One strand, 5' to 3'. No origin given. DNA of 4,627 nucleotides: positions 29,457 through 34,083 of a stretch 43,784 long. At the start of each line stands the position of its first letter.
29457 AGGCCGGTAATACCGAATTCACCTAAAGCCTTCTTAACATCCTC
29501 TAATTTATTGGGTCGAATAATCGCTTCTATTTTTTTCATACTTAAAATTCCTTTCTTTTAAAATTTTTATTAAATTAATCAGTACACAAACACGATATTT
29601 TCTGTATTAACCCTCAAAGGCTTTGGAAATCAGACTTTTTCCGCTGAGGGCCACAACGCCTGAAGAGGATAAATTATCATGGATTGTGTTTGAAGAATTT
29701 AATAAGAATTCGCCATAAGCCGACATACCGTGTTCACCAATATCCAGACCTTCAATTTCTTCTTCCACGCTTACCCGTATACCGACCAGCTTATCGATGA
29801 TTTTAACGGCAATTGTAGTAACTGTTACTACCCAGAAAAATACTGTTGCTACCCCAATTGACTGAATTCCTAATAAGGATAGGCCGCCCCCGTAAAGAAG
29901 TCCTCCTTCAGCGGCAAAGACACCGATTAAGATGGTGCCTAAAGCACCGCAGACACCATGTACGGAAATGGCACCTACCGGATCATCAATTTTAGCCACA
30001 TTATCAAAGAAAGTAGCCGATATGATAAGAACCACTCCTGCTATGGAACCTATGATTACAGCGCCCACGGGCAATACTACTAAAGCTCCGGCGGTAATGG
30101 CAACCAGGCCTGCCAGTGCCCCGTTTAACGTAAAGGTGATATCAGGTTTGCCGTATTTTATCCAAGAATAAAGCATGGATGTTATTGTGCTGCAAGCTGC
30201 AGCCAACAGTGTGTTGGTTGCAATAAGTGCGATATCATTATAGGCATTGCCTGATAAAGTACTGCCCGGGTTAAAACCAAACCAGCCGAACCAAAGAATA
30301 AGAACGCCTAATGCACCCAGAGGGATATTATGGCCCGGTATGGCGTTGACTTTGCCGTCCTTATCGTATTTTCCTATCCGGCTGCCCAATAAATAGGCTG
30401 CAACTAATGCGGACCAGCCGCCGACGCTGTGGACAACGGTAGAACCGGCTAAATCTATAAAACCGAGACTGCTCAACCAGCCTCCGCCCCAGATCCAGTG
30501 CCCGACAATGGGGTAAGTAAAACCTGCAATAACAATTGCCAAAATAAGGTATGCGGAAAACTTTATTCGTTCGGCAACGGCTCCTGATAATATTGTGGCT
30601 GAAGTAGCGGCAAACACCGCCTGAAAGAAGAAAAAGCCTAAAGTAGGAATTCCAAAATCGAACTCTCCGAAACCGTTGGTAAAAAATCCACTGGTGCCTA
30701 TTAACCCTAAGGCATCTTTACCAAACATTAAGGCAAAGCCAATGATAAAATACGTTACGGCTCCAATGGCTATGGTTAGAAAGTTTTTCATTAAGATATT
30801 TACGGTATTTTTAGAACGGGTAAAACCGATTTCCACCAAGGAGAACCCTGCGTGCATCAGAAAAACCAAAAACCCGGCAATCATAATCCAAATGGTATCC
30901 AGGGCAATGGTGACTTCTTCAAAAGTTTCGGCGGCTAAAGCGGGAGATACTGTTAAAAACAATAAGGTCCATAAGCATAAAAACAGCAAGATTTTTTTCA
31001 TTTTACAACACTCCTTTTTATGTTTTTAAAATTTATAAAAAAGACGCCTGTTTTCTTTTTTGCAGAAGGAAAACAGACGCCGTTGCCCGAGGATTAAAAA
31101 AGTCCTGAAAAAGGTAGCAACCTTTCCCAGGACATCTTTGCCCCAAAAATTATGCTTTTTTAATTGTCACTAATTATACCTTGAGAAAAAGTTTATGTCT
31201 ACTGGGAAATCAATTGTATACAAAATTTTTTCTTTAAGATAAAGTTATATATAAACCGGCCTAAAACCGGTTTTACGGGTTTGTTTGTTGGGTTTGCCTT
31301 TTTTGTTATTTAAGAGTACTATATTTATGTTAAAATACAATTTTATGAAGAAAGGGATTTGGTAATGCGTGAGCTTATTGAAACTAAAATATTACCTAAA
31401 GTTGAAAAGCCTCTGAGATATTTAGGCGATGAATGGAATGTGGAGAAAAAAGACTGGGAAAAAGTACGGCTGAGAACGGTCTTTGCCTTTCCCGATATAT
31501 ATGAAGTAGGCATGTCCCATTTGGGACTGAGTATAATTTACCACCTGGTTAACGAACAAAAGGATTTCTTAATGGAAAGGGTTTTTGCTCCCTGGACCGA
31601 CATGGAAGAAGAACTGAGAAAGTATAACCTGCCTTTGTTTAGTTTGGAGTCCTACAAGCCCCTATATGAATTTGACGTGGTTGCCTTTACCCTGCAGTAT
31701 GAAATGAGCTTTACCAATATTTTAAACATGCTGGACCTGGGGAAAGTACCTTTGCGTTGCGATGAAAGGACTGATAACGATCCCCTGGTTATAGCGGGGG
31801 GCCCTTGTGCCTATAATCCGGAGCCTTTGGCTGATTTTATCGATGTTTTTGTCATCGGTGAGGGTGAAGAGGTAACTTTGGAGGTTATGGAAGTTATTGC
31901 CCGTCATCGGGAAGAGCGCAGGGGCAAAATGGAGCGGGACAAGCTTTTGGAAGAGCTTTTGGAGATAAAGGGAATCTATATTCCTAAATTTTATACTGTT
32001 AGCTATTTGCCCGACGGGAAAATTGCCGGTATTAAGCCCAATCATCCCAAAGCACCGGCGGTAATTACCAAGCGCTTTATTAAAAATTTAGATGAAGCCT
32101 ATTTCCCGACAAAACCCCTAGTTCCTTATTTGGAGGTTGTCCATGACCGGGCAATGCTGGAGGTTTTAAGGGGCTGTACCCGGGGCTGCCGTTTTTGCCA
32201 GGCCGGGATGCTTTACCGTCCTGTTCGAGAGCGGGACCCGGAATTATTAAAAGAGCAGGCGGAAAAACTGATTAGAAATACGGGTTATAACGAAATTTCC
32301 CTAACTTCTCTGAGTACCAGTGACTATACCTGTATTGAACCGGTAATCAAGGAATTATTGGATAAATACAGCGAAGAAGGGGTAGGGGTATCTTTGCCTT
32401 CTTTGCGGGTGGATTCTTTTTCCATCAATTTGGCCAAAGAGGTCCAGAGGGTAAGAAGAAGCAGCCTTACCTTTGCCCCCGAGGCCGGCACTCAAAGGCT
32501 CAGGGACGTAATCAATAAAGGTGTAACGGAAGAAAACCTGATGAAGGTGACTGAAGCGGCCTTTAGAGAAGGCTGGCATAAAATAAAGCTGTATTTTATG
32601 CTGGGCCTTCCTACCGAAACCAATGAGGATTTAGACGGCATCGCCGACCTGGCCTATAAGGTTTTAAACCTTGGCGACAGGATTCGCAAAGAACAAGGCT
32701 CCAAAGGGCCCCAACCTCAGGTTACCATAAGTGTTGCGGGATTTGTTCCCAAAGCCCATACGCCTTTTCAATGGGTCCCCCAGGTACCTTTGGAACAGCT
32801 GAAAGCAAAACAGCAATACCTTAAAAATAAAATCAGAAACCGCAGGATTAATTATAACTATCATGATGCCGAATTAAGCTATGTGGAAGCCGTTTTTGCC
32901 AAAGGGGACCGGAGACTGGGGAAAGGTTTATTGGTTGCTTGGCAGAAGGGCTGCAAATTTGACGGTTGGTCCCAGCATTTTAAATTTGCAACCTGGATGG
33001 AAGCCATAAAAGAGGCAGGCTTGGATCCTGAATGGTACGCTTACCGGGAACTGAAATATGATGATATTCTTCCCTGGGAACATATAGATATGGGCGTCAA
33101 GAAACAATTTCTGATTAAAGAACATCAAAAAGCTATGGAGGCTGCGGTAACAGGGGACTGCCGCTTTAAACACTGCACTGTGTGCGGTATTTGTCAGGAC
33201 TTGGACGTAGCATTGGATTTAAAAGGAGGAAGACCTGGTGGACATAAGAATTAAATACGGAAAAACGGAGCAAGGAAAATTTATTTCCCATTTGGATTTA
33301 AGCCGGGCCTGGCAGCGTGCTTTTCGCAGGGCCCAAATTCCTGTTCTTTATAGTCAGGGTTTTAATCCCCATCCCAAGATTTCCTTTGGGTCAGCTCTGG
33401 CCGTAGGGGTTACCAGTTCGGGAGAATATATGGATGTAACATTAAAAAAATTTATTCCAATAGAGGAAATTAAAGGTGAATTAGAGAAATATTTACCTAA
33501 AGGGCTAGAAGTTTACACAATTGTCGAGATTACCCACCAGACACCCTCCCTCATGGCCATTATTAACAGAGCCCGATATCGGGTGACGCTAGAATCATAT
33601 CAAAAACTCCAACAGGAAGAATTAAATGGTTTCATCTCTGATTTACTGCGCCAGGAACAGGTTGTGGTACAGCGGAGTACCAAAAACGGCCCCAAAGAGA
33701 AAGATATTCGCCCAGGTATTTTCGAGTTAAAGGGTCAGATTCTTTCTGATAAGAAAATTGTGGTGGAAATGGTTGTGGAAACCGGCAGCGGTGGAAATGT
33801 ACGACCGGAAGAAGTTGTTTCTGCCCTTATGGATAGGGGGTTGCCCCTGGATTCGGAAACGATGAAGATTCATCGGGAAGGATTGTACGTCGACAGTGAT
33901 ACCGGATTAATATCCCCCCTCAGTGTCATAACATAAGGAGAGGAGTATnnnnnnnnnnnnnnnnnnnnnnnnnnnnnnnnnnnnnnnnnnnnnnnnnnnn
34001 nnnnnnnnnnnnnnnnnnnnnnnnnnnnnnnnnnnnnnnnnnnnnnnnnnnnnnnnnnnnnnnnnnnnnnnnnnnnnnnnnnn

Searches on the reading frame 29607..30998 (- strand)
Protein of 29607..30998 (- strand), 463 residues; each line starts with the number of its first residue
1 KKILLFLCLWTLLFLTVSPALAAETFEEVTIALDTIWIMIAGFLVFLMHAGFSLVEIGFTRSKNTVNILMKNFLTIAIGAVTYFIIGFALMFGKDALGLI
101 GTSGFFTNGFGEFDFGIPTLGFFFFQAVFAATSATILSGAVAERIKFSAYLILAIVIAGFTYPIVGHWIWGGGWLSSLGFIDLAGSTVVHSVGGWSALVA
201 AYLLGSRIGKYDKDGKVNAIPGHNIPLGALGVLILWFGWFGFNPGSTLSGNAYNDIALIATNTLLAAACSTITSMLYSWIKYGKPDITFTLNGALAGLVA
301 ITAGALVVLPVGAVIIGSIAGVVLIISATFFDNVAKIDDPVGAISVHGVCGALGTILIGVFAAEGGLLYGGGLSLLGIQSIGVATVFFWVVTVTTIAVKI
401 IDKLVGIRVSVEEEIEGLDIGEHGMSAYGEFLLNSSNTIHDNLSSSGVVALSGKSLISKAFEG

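Call 49: search_protein_families(library=pfam, proteins=[window:29607-30998:-], max_evalue=0.00001)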
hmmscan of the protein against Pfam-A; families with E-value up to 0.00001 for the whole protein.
window:29607-30998:- (463 aa): 1 family
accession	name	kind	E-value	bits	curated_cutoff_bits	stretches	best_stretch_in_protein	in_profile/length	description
PF00909.26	Ammonium_transp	-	1.3e-124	416.4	23.2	1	36-428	1-399/399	Ammonium Transporter Family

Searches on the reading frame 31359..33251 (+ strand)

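Call 49: search_protein_families(library=pfam, proteins=[window:31359-33251:+], max_evalue=0.00001)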
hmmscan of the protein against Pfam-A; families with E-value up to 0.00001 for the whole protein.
window:31359-33251:+ (631 aa): 2 families
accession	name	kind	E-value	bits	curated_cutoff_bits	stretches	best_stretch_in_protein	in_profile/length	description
PF19864.5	Radical_SAM_N2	-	3.4e-64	215.3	29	1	56-209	1-151/151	Radical SAM proteins, N-terminal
PF04055.27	Radical_SAM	-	1.9e-21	77.4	29.5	1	268-432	2-166/166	Radical SAM superfamily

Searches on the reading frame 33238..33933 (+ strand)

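Call 50: search_protein_families(library=pfam, proteins=[window:33238-33933:+], max_evalue=0.00001)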
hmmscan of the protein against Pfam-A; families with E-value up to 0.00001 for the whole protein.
window:33238-33933:+ (232 aa): 1 family
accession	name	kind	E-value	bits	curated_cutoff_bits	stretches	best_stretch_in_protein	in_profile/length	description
PF10105.14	DUF2344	-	4.1e-61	206.4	23.8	1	3-190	2-176/176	Uncharacterized protein conserved in bacteria (DUF2344)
